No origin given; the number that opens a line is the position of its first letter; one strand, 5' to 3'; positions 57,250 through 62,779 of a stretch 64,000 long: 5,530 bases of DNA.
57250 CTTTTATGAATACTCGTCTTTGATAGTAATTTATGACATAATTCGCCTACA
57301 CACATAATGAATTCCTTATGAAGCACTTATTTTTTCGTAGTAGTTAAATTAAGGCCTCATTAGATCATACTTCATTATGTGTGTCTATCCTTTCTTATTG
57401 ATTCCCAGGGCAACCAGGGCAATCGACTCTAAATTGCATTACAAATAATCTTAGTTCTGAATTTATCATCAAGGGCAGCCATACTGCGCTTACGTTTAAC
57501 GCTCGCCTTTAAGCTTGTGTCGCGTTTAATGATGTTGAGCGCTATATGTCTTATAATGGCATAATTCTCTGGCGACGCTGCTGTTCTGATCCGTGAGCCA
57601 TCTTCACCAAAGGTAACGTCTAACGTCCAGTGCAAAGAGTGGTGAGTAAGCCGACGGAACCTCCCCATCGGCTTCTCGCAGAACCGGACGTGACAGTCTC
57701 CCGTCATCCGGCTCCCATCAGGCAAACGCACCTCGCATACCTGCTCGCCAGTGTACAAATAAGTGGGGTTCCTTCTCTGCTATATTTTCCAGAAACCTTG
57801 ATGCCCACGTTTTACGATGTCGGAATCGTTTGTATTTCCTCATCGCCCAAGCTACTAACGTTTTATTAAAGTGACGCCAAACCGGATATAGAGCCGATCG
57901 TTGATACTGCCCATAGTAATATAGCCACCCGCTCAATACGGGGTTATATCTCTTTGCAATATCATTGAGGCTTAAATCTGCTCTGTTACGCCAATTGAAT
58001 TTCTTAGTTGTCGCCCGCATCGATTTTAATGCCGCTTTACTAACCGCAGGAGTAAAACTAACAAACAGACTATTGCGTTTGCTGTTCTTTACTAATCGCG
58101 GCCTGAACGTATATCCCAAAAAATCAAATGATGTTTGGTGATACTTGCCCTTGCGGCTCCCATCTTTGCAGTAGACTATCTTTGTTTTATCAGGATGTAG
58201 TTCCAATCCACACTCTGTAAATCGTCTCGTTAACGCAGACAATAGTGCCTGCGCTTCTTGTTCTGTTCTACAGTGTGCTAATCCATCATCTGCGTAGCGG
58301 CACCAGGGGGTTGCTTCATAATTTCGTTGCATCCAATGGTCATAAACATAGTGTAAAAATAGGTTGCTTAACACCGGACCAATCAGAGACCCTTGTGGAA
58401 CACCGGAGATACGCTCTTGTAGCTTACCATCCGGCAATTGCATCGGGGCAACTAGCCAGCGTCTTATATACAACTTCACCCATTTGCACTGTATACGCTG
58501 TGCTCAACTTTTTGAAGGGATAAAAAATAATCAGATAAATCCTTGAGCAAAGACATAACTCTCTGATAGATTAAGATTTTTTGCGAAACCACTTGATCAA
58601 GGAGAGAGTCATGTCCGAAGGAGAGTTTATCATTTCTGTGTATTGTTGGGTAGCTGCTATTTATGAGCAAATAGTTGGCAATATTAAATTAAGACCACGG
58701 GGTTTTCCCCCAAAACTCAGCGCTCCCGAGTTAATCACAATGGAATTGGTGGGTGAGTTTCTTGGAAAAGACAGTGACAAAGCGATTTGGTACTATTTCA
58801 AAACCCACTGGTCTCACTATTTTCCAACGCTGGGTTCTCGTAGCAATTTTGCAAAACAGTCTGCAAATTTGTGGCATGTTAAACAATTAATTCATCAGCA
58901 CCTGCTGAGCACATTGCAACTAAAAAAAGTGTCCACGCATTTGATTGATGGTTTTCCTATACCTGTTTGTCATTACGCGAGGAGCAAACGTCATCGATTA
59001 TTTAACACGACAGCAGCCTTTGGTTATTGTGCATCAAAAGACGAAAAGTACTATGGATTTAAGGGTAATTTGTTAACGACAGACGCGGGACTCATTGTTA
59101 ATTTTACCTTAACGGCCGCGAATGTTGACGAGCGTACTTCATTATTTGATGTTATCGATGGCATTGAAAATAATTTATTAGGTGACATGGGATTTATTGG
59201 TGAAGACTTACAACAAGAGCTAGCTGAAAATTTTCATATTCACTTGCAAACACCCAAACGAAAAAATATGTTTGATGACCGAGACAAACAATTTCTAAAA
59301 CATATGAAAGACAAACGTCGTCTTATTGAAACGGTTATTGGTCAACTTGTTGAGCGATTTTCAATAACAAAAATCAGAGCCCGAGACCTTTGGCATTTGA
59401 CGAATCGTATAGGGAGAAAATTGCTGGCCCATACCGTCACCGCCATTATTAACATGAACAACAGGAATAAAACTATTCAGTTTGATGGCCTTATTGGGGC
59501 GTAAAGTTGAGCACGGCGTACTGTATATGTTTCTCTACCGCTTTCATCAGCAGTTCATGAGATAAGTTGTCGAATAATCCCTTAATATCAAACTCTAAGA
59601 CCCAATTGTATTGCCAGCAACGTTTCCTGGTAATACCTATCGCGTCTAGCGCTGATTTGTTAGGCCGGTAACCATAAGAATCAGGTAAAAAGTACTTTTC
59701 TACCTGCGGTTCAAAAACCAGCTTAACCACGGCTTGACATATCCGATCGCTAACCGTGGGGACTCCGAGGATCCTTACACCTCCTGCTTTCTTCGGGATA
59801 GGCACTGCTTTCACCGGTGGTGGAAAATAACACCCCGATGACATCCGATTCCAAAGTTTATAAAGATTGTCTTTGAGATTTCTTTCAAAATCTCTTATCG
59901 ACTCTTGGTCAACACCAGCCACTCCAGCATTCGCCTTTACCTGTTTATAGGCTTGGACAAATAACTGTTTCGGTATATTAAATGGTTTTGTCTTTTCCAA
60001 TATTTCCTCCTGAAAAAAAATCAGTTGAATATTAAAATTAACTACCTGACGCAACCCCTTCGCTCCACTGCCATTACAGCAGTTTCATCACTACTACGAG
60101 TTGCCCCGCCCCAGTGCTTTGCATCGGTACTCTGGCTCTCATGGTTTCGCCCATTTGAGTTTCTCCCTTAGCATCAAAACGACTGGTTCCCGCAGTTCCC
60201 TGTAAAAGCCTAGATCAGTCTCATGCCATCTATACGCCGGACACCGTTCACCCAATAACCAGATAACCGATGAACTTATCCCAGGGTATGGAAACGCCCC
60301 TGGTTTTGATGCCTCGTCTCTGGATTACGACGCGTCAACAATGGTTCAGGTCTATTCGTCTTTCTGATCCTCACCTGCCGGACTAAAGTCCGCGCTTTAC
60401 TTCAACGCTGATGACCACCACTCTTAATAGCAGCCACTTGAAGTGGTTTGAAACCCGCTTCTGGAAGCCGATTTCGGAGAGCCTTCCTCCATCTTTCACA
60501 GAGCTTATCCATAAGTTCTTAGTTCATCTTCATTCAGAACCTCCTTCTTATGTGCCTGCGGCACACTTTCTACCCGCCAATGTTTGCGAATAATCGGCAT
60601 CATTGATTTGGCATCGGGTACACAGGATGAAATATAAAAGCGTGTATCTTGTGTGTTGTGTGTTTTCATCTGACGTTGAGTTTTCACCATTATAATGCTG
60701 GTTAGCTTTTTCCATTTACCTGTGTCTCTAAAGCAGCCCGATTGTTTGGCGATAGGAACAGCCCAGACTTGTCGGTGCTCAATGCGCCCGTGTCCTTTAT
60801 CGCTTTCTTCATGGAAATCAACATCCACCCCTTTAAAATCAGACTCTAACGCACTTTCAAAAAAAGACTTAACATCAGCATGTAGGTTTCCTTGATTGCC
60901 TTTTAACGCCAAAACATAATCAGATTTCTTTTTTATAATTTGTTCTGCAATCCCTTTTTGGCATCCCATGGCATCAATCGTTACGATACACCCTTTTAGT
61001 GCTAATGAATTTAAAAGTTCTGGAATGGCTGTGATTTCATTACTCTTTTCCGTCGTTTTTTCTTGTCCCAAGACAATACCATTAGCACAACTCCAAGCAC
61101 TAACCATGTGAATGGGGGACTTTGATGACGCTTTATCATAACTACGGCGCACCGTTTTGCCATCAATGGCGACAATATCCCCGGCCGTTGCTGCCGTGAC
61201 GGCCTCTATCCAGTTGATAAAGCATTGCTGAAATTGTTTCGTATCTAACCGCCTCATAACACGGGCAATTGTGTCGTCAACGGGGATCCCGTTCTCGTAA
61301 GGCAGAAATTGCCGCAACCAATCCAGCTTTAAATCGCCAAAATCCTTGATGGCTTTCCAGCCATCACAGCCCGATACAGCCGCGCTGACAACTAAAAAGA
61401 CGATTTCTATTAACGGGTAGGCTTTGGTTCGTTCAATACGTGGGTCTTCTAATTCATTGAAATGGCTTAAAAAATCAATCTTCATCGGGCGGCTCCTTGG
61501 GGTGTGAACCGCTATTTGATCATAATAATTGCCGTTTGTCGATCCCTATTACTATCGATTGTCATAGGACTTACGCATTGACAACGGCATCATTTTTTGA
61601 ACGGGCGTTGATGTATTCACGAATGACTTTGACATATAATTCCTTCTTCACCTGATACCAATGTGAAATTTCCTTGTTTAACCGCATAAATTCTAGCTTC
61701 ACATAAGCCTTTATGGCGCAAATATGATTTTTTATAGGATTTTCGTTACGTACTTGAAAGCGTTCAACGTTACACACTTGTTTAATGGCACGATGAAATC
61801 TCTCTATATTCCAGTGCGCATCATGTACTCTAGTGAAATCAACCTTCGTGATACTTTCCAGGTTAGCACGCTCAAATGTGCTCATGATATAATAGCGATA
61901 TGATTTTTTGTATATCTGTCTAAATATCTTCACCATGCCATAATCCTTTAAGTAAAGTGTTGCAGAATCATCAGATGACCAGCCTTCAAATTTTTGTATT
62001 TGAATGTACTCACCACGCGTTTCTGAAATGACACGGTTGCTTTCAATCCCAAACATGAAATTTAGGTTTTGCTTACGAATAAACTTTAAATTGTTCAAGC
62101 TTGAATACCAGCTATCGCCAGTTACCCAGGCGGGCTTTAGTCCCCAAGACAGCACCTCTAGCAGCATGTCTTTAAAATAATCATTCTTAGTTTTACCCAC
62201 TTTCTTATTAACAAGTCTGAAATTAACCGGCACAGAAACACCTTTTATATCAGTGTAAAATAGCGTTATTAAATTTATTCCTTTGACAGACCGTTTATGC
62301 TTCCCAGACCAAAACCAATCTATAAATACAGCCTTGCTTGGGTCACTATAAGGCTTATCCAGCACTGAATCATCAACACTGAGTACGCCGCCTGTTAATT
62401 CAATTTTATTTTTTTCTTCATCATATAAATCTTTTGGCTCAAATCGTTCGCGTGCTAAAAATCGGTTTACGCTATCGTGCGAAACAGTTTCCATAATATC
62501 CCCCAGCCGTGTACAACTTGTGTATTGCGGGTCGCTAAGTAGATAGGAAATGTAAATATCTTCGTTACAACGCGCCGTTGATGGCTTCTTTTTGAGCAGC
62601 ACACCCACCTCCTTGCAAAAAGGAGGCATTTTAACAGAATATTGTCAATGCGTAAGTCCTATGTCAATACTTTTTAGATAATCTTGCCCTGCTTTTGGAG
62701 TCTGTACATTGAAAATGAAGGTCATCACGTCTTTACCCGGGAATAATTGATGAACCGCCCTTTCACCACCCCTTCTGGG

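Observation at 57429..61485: Three-level nesting: ISAs1 transposase gene interrupted by a group II intron, which is interrupted by IS982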

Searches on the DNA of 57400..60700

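Call 12: search_rna_families(source=window, start=57400, end=60700, threshold=evalue, max_evalue=1, show_alignments=4)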
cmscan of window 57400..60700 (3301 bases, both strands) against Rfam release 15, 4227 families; matches with E-value up to 1: 5.
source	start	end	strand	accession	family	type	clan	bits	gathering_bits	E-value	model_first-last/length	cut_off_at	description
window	60373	60490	-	RF01999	group-II-D1D4-2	Intron;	CL00102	95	36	2e-19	1-118/118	no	Group II catalytic intron D1-D4-2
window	57641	57716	-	RF00029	Intron_gpII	Intron;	-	58.9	40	2.6e-10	1-77/77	no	Group II catalytic intron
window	57678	57716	-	RF04357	Plastid-ndhA-ndhB-2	Intron;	CL00155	40.6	53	6.2e-07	1-41/41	no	Plastid-ndhA-ndhB-2 group II-D5 intron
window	57680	57714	-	RF04336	Plastid-petD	Intron;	-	29.2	65.5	0.0025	10-44/47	no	Plastid-petD group II-D5 intron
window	58553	58617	+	RF00240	RNA-OUT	Gene; antisense;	-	25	41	0.12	1-70/70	no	RNA-OUT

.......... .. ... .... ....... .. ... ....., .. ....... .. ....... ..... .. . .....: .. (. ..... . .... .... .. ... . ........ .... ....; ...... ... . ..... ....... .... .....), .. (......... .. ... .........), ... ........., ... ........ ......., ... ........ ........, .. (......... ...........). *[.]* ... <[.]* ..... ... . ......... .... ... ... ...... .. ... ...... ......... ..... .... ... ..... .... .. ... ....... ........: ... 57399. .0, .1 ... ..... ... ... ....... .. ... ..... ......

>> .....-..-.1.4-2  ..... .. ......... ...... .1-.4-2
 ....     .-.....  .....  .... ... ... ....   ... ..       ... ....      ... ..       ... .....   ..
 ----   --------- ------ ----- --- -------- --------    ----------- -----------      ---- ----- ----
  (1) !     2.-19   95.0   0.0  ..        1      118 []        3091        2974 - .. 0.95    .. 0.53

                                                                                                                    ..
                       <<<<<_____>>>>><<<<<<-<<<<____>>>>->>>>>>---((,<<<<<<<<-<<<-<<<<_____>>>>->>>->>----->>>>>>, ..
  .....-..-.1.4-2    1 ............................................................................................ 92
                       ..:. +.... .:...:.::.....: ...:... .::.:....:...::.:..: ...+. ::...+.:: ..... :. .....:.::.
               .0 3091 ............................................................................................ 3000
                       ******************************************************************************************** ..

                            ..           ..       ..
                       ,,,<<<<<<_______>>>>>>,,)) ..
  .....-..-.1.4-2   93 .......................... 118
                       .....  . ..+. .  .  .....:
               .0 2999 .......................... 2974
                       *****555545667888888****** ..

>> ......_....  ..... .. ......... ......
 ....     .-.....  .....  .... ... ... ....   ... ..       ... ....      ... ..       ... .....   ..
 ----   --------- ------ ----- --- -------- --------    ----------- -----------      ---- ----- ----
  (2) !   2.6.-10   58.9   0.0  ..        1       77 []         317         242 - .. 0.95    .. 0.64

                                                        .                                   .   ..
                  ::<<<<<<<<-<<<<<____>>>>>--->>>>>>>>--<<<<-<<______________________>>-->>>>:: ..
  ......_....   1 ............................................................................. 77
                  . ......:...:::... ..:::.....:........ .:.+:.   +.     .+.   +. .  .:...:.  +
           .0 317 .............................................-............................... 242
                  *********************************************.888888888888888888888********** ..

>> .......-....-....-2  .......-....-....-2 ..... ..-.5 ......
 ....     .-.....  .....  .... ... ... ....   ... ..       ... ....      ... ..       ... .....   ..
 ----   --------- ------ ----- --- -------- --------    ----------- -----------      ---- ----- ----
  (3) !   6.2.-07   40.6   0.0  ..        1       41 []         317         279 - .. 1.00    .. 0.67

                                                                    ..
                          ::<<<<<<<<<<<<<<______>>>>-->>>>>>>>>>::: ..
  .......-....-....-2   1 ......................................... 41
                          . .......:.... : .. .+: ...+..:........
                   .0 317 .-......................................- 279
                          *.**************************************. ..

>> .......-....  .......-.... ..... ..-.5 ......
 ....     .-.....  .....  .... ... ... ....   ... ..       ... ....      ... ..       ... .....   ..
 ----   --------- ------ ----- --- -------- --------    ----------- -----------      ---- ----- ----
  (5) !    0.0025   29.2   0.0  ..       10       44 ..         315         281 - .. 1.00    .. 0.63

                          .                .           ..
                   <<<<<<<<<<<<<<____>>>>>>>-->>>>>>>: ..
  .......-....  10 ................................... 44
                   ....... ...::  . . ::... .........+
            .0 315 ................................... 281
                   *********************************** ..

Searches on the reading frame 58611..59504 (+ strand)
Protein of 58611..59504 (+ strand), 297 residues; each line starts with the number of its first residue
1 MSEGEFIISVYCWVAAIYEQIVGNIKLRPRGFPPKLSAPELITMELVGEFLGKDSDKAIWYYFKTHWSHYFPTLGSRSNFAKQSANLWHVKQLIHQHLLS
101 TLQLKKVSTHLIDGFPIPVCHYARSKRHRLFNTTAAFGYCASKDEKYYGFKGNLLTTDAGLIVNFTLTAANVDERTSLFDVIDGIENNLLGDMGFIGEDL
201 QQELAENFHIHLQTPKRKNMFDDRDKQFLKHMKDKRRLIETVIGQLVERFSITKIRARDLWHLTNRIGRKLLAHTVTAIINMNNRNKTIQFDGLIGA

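Call 9: search_protein_families(library=pfam, proteins=[window:58611-59501:+])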
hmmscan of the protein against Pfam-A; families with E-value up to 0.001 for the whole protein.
seq(297 aa): 2 families
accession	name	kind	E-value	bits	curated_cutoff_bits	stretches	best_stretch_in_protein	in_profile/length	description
PF13612.12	DDE_Tnp_1_3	-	1.2e-26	94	27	1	110-258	8-153/155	Transposase DDE domain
PF01609.27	DDE_Tnp_1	-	1.5e-14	54.6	23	1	111-275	8-199/200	Transposase DDE domain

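Call 10: search_protein_families(library=ncbifam, proteins=[window:58611-59501:+])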
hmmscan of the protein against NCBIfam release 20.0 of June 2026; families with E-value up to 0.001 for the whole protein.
seq(297 aa): 5 families
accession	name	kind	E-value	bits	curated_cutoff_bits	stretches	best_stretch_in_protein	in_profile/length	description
NF033520.1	transpos_IS982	equivalog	2.1e-74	250.2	130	1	38-276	2-241/243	IS982 family transposase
NF033581.1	transpos_IS5_4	equivalog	1.3e-12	47.7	140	1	137-267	142-275/285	IS5 family transposase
NF033580.1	transpos_IS5_3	equivalog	6.3e-10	39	110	1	90-246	73-228/258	IS5 family transposase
NF033551.1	transpos_IS1182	equivalog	4.9e-07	29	270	1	142-223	260-355/488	IS1182 family transposase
NF033578.1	transpos_IS5_1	equivalog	6.9e-05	22.1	275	1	147-258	281-395/419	IS5 family transposase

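Call 38: find_encoding_contigs(protein=window:58611-59504:+, flank=1500, max_places=8)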
Protein window:58611-59504:+ (297 aa): no gene with exactly this product is on record in the collection.

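Call 45: find_homologous_proteins(query=window:58611-59501:+, max_evalue=1e-90)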
Query seq(297 aa) (297 aa): 284 proteins with E <= 1e-90 among 2519 candidates; the best 120 are listed.
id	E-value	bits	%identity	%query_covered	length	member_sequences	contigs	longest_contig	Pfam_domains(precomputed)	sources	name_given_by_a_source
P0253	6.5e-199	677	99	100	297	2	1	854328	PF01609.28,PF13612.13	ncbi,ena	-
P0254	5.7e-115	402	61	99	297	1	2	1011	PF01609.28,PF13612.13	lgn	-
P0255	1.4e-107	378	56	100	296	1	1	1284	PF01609.28,PF13612.13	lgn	-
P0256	2.1e-105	371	56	98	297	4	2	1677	PF01609.28,PF13612.13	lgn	-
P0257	3.5e-104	366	56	99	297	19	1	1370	PF01609.28,PF13612.13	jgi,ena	-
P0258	2.2e-101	357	53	100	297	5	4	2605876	PF01609.28,PF13612.13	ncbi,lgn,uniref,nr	ncbi:transposase (DDE domain) [Legionella geestiana]|uniref:Transposase (DDE domain) n=3 Tax=Legione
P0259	3.4e-101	357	54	100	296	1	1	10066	PF01609.28,PF13612.13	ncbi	-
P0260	1.3e-100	355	55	99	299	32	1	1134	PF01609.28,PF13612.13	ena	-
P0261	1.9e-100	354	55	99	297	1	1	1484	PF01609.28,PF13612.13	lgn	-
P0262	1.5e-99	351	53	99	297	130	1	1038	PF01609.28,PF13612.13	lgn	-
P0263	1.6e-99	351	54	100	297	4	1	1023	PF01609.28,PF13612.13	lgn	-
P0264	1.8e-99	351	53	98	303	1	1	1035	PF01609.28,PF13612.13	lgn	-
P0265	2.1e-99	351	53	99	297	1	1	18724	PF01609.28,PF13612.13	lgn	-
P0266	2.3e-99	351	54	99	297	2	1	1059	PF01609.28,PF13612.13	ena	-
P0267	8.7e-99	349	52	100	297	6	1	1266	PF01609.28,PF13612.13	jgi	jgi:hypothetical protein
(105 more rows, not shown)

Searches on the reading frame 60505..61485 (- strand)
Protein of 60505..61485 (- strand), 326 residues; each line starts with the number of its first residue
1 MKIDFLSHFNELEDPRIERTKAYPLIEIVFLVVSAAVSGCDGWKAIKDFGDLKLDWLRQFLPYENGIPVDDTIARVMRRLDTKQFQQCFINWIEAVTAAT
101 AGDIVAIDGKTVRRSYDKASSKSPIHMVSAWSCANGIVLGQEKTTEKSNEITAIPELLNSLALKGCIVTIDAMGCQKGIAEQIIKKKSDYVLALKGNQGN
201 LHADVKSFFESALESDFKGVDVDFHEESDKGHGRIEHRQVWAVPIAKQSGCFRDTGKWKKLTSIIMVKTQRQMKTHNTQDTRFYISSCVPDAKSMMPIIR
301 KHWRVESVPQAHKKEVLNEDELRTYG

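Call 17: find_encoding_contigs(protein=window:60505-61485:-, flank=6000, max_places=6)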
Protein window:60505-61485:- (326 aa): no gene with exactly this product is on record in the collection.

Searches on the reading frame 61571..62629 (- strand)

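Call 63: search_protein_families(library=ncbifam, proteins=[window:61571-62629:-], max_evalue=0.00001)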
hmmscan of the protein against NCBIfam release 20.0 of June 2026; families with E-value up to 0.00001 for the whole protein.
window:61571-62629:- (352 aa): 4 families
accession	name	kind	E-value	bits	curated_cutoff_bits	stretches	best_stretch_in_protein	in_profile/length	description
NF049921.1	transpos_IS701_2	equivalog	1.3e-108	363.2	250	1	23-342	2-316/318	IS701 family transposase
NF033540.2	transpos_IS701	equivalog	3.5e-24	85.8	150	1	4-206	4-224/363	IS701 family transposase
NF049999.1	transpos_IS701_3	equivalog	2.9e-10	39.6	170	1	129-191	141-205/412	IS701 family transposase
NF049925.1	transpos_IS4_4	equivalog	1.7e-08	33.7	250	0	145-299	189-353/449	IS4 family transposase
